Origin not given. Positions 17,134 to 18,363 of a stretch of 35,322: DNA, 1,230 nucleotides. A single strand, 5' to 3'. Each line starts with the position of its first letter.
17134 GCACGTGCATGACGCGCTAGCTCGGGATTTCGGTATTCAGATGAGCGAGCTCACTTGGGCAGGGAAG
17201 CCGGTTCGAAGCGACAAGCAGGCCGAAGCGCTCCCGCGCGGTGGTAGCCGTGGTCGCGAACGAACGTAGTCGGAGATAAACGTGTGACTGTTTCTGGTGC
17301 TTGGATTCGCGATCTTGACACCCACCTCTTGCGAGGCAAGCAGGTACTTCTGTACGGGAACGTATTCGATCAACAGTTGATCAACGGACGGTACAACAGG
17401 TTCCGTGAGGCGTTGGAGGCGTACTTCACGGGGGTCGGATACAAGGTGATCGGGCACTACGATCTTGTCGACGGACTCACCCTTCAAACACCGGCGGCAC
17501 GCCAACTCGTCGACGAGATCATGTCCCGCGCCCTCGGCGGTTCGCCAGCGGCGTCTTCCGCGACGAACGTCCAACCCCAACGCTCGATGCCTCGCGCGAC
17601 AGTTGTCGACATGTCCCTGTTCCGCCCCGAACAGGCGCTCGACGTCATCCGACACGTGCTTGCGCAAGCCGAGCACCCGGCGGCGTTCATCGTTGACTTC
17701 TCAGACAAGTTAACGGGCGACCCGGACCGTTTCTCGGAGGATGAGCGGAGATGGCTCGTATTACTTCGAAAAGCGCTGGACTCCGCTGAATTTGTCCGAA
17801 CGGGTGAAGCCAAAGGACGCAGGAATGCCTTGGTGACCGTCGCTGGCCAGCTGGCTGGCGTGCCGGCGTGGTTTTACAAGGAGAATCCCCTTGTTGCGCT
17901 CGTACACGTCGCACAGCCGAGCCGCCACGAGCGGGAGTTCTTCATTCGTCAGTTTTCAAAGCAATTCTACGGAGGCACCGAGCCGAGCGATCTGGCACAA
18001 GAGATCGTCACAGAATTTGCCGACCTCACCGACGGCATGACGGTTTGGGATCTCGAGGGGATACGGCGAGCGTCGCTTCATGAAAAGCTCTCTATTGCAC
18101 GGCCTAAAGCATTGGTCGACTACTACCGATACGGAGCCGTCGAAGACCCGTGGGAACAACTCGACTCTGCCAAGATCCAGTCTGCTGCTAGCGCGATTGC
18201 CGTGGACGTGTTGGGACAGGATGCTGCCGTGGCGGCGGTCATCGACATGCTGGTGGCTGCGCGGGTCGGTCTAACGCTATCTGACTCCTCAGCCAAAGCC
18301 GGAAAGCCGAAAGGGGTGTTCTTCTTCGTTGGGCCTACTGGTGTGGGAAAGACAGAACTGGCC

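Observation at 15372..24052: Candidate undescribed multi-gene conflict system: TerY-P triad embedded in one operon with a radical SAM, coiled-coil protein, pseudo-AAA/ClpB-type ATPase and a MYG1/DHH-like protein, bracketed by two Zn-ribbon mini-ORFs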

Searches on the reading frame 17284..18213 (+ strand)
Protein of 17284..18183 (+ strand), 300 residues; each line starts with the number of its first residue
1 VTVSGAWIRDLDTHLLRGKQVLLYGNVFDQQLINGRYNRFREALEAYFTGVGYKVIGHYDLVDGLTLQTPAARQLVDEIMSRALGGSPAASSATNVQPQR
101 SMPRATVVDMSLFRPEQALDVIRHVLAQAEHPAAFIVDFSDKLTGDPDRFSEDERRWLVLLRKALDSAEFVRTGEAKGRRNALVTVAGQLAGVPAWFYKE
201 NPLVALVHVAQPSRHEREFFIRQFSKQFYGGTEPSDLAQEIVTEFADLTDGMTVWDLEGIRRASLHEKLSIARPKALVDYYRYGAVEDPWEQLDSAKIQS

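Call 17: find_homologous_proteins(query=window:17284-18183:+)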
Query window:17284-18183:+ (300 aa): 3 proteins with E <= 0.001 among 4638 candidates.
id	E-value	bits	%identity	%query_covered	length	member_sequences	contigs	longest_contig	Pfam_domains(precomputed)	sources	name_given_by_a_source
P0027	1.9e-81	292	48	99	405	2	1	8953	-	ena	-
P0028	3.5e-67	245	44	97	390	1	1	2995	-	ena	-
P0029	4.4e-59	218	39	99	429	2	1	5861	-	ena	-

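Call 18: find_encoding_contigs(protein=P0027, flank=10000, max_places=2)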
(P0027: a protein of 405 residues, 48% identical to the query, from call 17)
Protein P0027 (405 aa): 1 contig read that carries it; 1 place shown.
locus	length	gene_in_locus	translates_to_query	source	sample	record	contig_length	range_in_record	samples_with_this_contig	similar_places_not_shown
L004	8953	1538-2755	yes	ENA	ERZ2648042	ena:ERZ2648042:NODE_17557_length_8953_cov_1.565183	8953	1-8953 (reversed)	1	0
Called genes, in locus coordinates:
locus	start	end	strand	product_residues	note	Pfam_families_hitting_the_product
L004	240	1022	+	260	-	-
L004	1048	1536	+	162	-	-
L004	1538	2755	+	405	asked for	-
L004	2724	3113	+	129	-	PF07724:AAA_2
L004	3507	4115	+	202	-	PF00069:Pkinase, PF07714:PK_Tyr_Ser-Thr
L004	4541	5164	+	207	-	PF03781:FGE-sulfatase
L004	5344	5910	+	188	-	-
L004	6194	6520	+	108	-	-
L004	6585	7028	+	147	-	PF00498:FHA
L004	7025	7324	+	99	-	-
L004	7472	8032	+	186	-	PF07228:SpoIIE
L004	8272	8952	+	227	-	?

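Call 19: find_encoding_contigs(protein=P0029, flank=10000, max_places=2)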
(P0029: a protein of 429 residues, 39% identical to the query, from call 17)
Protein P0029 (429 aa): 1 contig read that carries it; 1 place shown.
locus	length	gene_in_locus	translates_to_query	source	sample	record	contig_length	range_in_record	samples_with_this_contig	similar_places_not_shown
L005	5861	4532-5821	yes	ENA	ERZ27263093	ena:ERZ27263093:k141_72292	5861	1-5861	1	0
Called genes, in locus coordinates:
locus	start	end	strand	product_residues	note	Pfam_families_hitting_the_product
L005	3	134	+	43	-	?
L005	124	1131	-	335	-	PF02534:T4SS-DNA_transf (weak)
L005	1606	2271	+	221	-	PF13353:Fer4_12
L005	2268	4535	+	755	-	-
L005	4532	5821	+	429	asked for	-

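Call 33: search_protein_representatives(protein=window:17284-18183:+)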
Query: 300 residues. Proteins with E-value up to 0.001 (for the whole library): 447; up to 1e-10: 211; up to 1e-30: 47. The best 150 are listed.
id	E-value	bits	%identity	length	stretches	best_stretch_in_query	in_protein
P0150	4.9e-75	268.9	46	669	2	81-299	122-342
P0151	7.5e-60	219.1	51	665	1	4-299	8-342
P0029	1.4e-59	218.2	45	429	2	83-299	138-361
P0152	5.5e-59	216.2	41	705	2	85-299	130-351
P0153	1.5e-54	201.7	40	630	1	3-298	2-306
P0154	6.2e-53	196.4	38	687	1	5-299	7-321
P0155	1.2e-52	195.5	40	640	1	1-295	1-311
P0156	1.4e-50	188.6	37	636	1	3-298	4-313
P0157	1.0e-46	175.9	43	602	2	118-295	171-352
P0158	1.1e-46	175.9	43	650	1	4-299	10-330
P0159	1.8e-46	175.2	39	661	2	38-299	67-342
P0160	3.9e-45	170.8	37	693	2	113-299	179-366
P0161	5.2e-45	170.4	36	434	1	4-295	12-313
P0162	5.8e-44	166.9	35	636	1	3-298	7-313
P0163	1.1e-43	166.0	37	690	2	79-298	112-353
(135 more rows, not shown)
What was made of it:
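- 17284..19131 (+): Two-tier AAA+ protein, 615 aa. Tier D1 (1-~290) is degenerate and lacks Walker A (GNVFD). Tier D2 is ClpB-type with Walker A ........, Walker B FDEIEKA, the pore loop GYVG, and a D2-small domain. The N-domain family has 447 clusters (call 33).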

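Call 74: search_dna_similar(query=window:17284-18183:+, collection=plasmids, mode=protein, max_evalue=0.00001, max_rows=20)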
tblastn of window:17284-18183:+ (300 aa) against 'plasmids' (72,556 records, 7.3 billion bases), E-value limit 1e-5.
Records with a match: 18; places in all: 18; records where one place covers at least 80% of the query: 15.
Best place of each record, by identity: <60% 18.
By first word of the organism name: Rhizobium 7; Moellerella 6; Geminocystis 1; Photobacterium 1; Acinetobacter 1; Polaromonas 1; Aristaeella 1.
By predicted mobility (MOB-suite, as given by PLSDB): conjugative 11; non-mobilizable 7.
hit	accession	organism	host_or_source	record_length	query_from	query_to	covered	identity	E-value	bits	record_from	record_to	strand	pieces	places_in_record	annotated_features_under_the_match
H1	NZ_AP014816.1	Geminocystis sp. NIES-3708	-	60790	3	299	99%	34.3%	6e-52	190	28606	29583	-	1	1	AAA family ATPase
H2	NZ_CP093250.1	Moellerella wisconsensis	whole organism,Food: Red deer meat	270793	6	300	98%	26.3%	3e-18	92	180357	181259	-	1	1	AAA family ATPase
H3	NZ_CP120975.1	Moellerella wisconsensis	mutton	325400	6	300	98%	26.3%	3e-18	92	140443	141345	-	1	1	AAA family ATPase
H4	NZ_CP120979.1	Moellerella wisconsensis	mutton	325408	6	300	98%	26.3%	3e-18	92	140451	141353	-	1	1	AAA family ATPase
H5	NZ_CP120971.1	Moellerella wisconsensis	mutton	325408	6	300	98%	26.3%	3e-18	92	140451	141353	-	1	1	AAA family ATPase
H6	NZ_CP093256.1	Moellerella wisconsensis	whole organism,Food: Red deer meat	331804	6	300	98%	26.3%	3e-18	92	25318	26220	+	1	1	AAA family ATPase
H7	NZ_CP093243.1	Moellerella wisconsensis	whole organism,Food: Red deer meat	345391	6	300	98%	26.3%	3e-18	92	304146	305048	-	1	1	AAA family ATPase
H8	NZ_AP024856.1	Photobacterium toruni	-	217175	3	300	99%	26.0%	7e-15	82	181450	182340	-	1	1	AAA family ATPase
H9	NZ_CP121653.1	Rhizobium sp. CB3171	Calliandra calothyrsus,cell culture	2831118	7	298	97%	25.9%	1e-9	67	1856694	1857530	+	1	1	record has no annotation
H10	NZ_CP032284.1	Acinetobacter sp. WCHA55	Culture,Sewage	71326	6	299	98%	25.4%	2e-19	96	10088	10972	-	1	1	AAA family ATPase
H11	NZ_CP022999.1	Rhizobium sp. 11515TR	Cell culture,agricultural soil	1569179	2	298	99%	23.9%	3e-12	74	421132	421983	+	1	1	none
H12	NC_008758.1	Polaromonas naphthalenivorans CJ2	-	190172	19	298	93%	25.3%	1e-13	78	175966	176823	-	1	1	AAA family ATPase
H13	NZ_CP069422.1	Aristaeella lactis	Bos taurus,Bovine rumen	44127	7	294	96%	24.4%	9e-21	100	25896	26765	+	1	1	AAA family ATPase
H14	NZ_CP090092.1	Rhizobium leguminosarum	Galega,Cell culture,Plant nodule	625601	7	298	97%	23.0%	2e-8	63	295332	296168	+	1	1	AAA family ATPase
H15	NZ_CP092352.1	Rhizobium sp. C104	Cell culture,nodule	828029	7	298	97%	23.0%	2e-8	63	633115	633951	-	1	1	AAA family ATPase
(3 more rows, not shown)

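Call 75: get_annotated_region(hit=H1, flank=9000)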
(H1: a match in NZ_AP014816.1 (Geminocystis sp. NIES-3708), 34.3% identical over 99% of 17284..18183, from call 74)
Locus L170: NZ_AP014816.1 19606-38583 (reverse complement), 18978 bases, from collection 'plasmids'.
description: Geminocystis sp. NIES-3708 plasmid pGM01, complete sequence
organism: Geminocystis sp. NIES-3708 (NCBI taxid 1615909)
taxonomy: Bacteria; Cyanobacteriota; Cyanophyceae; Chroococcales; Geminocystaceae; Geminocystis; Geminocystis sp. NIES-3708
host: -; source: -; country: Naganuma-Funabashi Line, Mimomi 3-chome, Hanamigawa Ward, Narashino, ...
typing (MOB-suite, as given by PLSDB): non-mobilizable
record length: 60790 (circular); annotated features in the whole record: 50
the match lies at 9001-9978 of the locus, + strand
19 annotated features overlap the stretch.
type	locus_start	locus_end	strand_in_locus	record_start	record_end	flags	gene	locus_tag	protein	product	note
CDS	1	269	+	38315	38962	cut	-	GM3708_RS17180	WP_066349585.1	4Fe-4S single cluster domain-containing protein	-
CDS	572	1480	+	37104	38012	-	-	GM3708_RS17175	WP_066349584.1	hypothetical protein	-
CDS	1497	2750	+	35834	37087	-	-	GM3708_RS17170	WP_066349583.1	hypothetical protein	-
CDS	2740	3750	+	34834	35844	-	-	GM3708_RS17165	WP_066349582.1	hypothetical protein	-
CDS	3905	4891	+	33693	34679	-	-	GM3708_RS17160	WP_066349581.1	hypothetical protein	-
CDS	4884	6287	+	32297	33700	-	-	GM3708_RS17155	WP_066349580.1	hypothetical protein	-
CDS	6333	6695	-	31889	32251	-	-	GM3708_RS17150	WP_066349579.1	hypothetical protein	-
CDS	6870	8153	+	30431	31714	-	-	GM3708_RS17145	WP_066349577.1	hypothetical protein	-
CDS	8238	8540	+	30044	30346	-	-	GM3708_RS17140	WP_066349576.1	type II toxin-antitoxin system HigB family toxin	-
CDS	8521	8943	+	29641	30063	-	-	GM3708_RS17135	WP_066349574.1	transcriptional regulator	-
CDS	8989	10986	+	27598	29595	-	-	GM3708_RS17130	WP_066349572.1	AAA family ATPase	-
CDS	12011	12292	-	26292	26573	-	-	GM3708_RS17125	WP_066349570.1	hypothetical protein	-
CDS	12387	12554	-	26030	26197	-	-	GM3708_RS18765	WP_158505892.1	hypothetical protein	-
CDS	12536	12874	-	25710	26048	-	-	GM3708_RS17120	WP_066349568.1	hypothetical protein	-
CDS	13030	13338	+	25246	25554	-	-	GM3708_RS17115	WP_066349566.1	hypothetical protein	-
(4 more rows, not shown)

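Call 76: get_annotated_region(hit=H2, flank=9000)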
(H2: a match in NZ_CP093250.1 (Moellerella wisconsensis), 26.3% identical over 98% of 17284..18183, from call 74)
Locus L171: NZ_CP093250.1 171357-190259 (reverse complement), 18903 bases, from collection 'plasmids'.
description: Moellerella wisconsensis strain W18-2 plasmid pW18-2-a, complete sequence
organism: Moellerella wisconsensis (NCBI taxid 158849)
taxonomy: Bacteria; Pseudomonadota; Gammaproteobacteria; Enterobacterales; Morganellaceae; Moellerella; Moellerella wisconsensis
host: -; source: whole organism,Food: Red deer meat; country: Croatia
typing (MOB-suite, as given by PLSDB): conjugative; relaxase MOBH; mating-pair formation MPF_T
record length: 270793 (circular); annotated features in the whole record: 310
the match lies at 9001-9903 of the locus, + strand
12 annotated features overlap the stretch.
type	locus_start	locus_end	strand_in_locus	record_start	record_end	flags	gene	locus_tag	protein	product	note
CDS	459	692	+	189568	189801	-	-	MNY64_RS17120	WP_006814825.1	lysis system i-spanin subunit Rz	GO:0019835 - cytolysis [Evidence IEA]; GO:0019076 - viral release from host cell [Evidence IEA]; GO:0044659 - viral ...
CDS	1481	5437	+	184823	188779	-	-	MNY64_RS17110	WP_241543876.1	AAA domain-containing protein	-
CDS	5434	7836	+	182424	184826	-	-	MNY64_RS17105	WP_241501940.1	PIN domain-containing protein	-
CDS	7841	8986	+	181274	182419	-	-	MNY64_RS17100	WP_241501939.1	hypothetical protein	-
CDS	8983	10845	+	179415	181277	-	-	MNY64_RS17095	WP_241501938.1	AAA family ATPase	-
CDS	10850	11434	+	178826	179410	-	-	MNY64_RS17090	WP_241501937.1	4Fe-4S single cluster domain-containing protein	-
CDS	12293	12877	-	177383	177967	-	-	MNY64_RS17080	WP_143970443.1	antirestriction protein ArdA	-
CDS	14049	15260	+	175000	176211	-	-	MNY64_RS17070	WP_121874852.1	PD-(D/E)XK nuclease family protein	-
CDS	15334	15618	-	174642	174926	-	-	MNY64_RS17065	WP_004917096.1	membrane protein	-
CDS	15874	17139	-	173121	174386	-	-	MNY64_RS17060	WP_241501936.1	integrase arm-type DNA-binding domain-containing protein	-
CDS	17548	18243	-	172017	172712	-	-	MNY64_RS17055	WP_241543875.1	hypothetical protein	-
CDS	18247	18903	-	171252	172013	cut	-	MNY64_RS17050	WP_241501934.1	IS5 family transposase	-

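Call 77: get_annotated_region(hit=H10, flank=9000)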
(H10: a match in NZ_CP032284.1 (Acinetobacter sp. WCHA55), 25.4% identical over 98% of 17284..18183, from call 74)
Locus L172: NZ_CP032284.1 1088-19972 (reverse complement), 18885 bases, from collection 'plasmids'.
description: Acinetobacter sp. WCHA55 plasmid pNDM1_010055, complete sequence
organism: Acinetobacter sp. WCHA55 (NCBI taxid 2004646)
taxonomy: Bacteria; Pseudomonadota; Gammaproteobacteria; Moraxellales; Moraxellaceae; Acinetobacter; Acinetobacter sp. WCHA55
host: -; source: Culture,Sewage; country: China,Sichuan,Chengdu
typing (MOB-suite, as given by PLSDB): non-mobilizable; replicon rep_cluster_1072
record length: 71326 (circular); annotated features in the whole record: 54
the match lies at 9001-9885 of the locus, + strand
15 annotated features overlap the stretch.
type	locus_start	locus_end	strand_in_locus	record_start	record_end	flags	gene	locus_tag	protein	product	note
CDS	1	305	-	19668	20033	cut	-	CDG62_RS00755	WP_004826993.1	hypothetical protein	-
CDS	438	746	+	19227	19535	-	-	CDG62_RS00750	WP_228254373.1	hypothetical protein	-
CDS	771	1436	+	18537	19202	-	-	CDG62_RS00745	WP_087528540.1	lecithin retinol acyltransferase family protein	-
CDS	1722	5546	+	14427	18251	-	-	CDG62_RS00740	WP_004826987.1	AAA domain-containing protein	-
CDS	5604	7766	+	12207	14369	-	-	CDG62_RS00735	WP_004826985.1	PIN domain-containing protein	-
CDS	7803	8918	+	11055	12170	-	-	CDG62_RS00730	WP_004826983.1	hypothetical protein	-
CDS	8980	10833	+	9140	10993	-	-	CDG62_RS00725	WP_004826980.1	AAA family ATPase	-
CDS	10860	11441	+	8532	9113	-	-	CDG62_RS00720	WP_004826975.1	4Fe-4S single cluster domain-containing protein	-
CDS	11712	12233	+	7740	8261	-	-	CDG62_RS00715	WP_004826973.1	AAA family ATPase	-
CDS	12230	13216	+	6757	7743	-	-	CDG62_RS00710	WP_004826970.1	radical SAM protein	-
CDS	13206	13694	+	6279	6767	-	-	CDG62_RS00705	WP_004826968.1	hypothetical protein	-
CDS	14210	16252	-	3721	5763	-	-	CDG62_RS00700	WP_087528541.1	tetratricopeptide repeat protein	-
CDS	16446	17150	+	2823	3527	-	-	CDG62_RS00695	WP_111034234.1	IS6-like element IS1008 family transposase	GO:0006313 - DNA transposition [Evidence IEA]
CDS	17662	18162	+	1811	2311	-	-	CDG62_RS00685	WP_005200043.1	YqhA family protein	-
CDS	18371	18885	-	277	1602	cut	-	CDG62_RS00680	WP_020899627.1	ISNCY family transposase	-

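Call 78: search_protein_families(library=padloc, proteins=[L172:1722-5546:+, L172:5604-7766:+, L172:7803-8918:+, L172:8980-10833:+, L172:10860-11441:+, L172:11712-12233:+, L172:12230-13216:+, L172:13206-13694:+, L170:6870-8153:+, L170:8989-10986:+], max_evalue=0.001)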
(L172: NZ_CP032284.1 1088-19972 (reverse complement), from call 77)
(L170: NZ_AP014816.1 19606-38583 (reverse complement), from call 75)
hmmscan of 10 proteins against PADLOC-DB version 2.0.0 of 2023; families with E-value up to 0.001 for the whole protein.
L172:1722-5546:+ (1274 aa): 5 families
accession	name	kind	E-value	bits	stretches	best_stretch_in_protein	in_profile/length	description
PDLC03920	MkoA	-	8.7e-96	320.3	2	819-1251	692-1098/1112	-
PDLC03921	MkoA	-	1.7e-81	272.6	2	765-1225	1131-1573/1607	-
PDLC03924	MkoC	-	2.6e-34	116.5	2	914-1226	660-951/1136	-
PDLC05009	PDC-S37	-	5e-15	52.4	2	925-1153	938-1122/1550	-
PDLC04140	mad8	-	1.1e-09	36.2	1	410-618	17-186/314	mads_8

L172:5604-7766:+ (720 aa): 1 family
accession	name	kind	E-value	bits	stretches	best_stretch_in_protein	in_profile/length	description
PDLC03922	MkoB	-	1.1e-05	22.9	1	8-191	6-189/610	-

L172:7803-8918:+ (371 aa): 0 families

L172:8980-10833:+ (617 aa): 4 families
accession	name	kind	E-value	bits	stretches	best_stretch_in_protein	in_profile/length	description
PDLC04606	PDC-M37B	-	1.6e-30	104.6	1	348-490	176-316/390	-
PDLC04605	PDC-M37B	-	2.6e-30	103.9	1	348-487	306-443/518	-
PDLC03838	DolB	-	8.7e-18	62.7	1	286-491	115-302/375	-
PDLC04140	mad8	-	0.00035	18.2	1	348-431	29-86/314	mads_8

L172:10860-11441:+ (193 aa): 2 families
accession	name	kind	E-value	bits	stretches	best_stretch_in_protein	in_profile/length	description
PDLC02904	pVip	-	2.5e-07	28.5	1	29-175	13-153/262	Viperins associated with kinases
PDLC02903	pVip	-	2.4e-06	25.2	1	31-174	12-148/257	Viperins not associated with kinases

L172:11712-12233:+ (173 aa): 2 families
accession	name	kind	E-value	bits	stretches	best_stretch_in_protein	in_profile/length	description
PDLC04690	PDC-M51B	-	2.7e-24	84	1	1-167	1-178/191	-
PDLC02911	VakA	-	5e-19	67.4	1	1-170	1-160/163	-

L172:12230-13216:+ (328 aa): 2 families
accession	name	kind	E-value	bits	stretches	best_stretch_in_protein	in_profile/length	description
PDLC02904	pVip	-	1.1e-11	42.8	1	19-153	44-178/262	Viperins associated with kinases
PDLC02903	pVip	-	3.5e-09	34.5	1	23-153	41-174/257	Viperins not associated with kinases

L172:13206-13694:+ (162 aa): 0 families

L170:6870-8153:+ (427 aa): 0 families

L170:8989-10986:+ (665 aa): 3 families
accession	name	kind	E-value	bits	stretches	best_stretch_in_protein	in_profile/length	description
PDLC04606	PDC-M37B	-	1e-30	105.2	1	377-501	177-299/390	-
PDLC04605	PDC-M37B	-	2.2e-30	104.2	1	378-499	308-427/518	-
PDLC03838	DolB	-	3.1e-22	77.4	1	316-497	117-279/375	-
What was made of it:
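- Triad relatives lie on conjugative plasmids next to Mokosh-like, viperin-like and ArdA genes (calls 76-78).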
